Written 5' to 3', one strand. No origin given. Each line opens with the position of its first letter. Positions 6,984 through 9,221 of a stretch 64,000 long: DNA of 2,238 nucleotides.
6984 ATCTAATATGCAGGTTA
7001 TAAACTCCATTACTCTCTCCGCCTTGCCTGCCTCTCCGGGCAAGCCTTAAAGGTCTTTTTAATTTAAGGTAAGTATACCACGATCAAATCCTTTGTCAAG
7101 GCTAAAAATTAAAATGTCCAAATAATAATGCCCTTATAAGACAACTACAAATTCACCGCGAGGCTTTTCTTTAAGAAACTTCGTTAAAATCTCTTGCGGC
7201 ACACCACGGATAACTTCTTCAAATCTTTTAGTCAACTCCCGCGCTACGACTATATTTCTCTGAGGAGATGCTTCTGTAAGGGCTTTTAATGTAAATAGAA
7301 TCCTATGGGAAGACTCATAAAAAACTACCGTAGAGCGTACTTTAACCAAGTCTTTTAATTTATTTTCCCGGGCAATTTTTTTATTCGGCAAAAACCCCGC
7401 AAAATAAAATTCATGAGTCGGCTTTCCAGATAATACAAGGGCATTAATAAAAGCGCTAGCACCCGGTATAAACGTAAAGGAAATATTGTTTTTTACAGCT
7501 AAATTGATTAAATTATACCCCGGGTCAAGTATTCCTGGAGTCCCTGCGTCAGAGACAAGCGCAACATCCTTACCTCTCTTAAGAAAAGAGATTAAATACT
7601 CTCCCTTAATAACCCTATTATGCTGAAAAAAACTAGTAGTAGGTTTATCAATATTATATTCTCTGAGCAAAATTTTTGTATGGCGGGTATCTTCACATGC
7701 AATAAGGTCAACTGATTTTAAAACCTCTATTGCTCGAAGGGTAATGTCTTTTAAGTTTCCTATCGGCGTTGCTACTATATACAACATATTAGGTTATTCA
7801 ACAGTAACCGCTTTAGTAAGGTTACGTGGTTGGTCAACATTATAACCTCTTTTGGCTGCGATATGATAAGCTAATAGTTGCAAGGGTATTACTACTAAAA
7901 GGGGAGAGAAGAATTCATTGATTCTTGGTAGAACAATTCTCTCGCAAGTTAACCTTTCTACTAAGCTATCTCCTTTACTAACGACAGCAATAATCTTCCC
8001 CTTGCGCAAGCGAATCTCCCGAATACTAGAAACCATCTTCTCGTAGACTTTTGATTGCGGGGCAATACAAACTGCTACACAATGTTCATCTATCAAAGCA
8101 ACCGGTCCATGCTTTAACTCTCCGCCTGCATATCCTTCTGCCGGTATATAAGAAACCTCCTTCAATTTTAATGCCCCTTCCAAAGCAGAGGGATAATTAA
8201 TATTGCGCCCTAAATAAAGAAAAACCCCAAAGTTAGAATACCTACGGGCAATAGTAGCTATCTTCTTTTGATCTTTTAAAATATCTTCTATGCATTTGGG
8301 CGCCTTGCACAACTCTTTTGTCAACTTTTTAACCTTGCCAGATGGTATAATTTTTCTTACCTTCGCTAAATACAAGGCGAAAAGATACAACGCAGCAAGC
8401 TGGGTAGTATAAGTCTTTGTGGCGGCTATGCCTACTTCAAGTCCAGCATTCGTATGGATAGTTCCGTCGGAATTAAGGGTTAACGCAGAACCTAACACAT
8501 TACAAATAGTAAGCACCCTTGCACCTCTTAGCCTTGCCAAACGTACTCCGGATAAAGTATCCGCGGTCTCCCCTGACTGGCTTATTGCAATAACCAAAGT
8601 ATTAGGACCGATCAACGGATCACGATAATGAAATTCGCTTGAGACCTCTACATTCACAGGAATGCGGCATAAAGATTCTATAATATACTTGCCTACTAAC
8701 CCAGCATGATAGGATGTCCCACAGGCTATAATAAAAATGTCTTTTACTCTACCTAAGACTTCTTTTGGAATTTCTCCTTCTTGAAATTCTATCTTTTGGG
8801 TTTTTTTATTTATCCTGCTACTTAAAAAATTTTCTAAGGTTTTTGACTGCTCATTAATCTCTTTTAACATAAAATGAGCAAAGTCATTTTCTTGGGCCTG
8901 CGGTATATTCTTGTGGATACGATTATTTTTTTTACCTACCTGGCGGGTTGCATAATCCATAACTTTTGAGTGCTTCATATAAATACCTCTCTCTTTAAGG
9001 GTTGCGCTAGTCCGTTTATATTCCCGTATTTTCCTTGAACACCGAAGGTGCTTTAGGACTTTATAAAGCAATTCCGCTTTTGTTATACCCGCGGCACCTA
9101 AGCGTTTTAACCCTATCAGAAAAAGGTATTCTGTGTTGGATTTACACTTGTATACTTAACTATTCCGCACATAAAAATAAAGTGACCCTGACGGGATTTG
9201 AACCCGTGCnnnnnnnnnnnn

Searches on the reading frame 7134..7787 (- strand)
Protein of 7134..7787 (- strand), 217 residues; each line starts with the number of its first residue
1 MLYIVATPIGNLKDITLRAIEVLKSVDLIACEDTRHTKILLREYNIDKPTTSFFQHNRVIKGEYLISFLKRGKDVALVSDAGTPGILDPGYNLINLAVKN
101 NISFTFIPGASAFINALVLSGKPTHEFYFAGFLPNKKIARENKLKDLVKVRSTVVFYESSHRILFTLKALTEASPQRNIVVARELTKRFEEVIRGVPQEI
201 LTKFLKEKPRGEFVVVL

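Call 5: search_protein_families(library=ncbifam, proteins=[window:7134-7787:-])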
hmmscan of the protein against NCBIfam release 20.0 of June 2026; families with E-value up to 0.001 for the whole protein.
window:7134-7787:- (217 aa): 10 families
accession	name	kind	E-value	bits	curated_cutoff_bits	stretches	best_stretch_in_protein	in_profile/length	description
TIGR00096.1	TIGR00096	equivalog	9e-75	251.6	167.9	1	1-217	1-219/275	16S rRNA (cytidine(1402)-2'-O)-methyltransferase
NF011570.0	PRK14994.1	equivalog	8.8e-60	202.4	502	1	2-216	14-231/287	16S rRNA (cytidine(1402)-2'-O)-methyltransferase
TIGR01465.1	cobM_cbiF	equivalog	3.7e-06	26.4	259.65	1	4-208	3-214/247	precorrin-4 C(11)-methyltransferase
TIGR01466.1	cobJ_cbiH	equivalog_domain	4.4e-06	26.4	246.35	1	2-127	1-126/239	precorrin-3B C(17)-methyltransferase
TIGR01467.1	cobI_cbiL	equivalog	1.5e-05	24.5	163.25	0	62-195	80-211/230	precorrin-2 C(20)-methyltransferase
NF004455.0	PRK05787.1-3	equivalog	2.6e-05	23.9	258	1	1-203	2-204/221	cobalt-precorrin-7 (C(5))-methyltransferase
NF012022.0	PRK15478.1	equivalog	0.00022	20.7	425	1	1-127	1-127/241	precorrin-3B C(17)-methyltransferase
NF004460.0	PRK05787.2-3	equivalog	0.00042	19.9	291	1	1-201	1-193/207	cobalt-precorrin-7 (C(5))-methyltransferase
TIGR01469.1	cobA_cysG_Cterm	equivalog_domain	0.00092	19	185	0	6-211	7-224/238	uroporphyrinogen-III C-methyltransferase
NF004423.0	PRK05765.1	equivalog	0.00095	18.7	332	0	2-149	5-151/247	precorrin-3B C(17)-methyltransferase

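Call 6: search_protein_families(library=pfam, proteins=[window:7134-7787:-])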
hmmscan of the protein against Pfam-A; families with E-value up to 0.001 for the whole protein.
window:7134-7787:- (217 aa): 1 family
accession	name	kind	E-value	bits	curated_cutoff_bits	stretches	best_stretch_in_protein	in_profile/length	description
PF00590.25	TP_methylase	-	3.9e-32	112.4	27.8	1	1-198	1-209/212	Tetrapyrrole (Corrin/Porphyrin) Methylases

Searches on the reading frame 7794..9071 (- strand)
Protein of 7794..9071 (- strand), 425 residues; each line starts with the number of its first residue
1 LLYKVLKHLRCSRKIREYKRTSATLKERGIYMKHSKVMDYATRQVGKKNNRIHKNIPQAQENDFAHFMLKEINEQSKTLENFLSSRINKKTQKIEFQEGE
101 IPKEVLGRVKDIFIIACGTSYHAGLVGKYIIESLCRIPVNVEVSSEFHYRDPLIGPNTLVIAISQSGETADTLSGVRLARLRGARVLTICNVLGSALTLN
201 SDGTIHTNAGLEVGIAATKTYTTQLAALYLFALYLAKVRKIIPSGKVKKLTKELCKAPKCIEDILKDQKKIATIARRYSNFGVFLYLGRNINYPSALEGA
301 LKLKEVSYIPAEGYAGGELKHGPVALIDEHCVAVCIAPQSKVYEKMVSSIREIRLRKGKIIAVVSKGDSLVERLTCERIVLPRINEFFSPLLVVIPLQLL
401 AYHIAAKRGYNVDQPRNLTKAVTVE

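Call 5: search_protein_families(library=ncbifam, proteins=[window:7794-9071:-])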
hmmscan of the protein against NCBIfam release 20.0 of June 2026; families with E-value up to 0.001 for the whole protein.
window:7794-9071:- (425 aa): 18 families
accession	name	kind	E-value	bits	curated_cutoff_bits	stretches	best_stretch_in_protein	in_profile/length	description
NF001484.0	PRK00331.1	subfamily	7.3e-139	463.9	381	1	33-425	219-601/601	isomerizing glutamine--fructose-6-phosphate transaminase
TIGR01135.1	glmS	equivalog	4.2e-136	454.9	418.05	1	30-425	212-607/607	glutamine--fructose-6-phosphate transaminase (isomerizing)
NF046059.1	NagB_SO3506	equivalog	9.4e-38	130.3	430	1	110-421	39-326/330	glucosamine-6-phosphate deaminase NagB-II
NF041128.1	glucosaP_deam_GlmD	equivalog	1.4e-24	87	580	1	110-422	32-321/323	glucosamine-6-phosphate deaminase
NF008481.0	PRK11382.1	equivalog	3.6e-09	36.2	430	1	108-417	43-333/340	fructoselysine 6-phosphate deglycase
NF040776.2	AlsR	equivalog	3.2e-08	32.8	400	1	136-209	153-229/279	transcriptional repressor AlsR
NF041755.1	RuMP_HxlAB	equivalog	9.5e-08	31.4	500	1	59-205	196-337/391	bifunctional 3-hexulose-6-phosphate synthase/6-phospho-3-hexuloisomerase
TIGR02815.1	agaS_fam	subfamily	1.6e-07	30.6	529.2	1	114-416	47-355/372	putative sugar isomerase, AgaS family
NF006426.0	PRK08674.1-6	subfamily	5.4e-07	28.8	295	1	107-213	44-149/354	bifunctional phosphoglucose/phosphomannose isomerase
TIGR03127.2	RuMP_HxlB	equivalog_domain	6.9e-07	29.3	160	1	87-210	8-126/178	6-phospho-3-hexuloisomerase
NF008458.0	PRK11337.1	equivalog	1.3e-06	27.6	378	1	153-209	185-241/293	MurR/RpiR family transcriptional regulator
NF006425.0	PRK08674.1-5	equivalog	8e-06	25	471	1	104-190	44-128/358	bifunctional phosphoglucose/phosphomannose isomerase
NF006423.0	PRK08674.1-2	equivalog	8.1e-06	24.9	254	1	102-190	20-106/317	bifunctional phosphoglucose/phosphomannose isomerase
TIGR02128.1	G6PI_arch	equivalog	1.2e-05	24.4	213.9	1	100-189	13-99/308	bifunctional phosphoglucose/phosphomannose isomerase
NF003915.0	PRK05441.1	subfamily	6.6e-05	22.1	168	1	154-215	129-190/300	N-acetylmuramic acid 6-phosphate etherase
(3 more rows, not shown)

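Call 6: search_protein_families(library=pfam, proteins=[window:7794-9071:-])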
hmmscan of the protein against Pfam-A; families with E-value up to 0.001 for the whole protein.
window:7794-9071:- (425 aa): 1 family
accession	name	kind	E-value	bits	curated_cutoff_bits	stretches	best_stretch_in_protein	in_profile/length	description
PF01380.27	SIS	-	8.9e-51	171.5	25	2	109-233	5-130/131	SIS domain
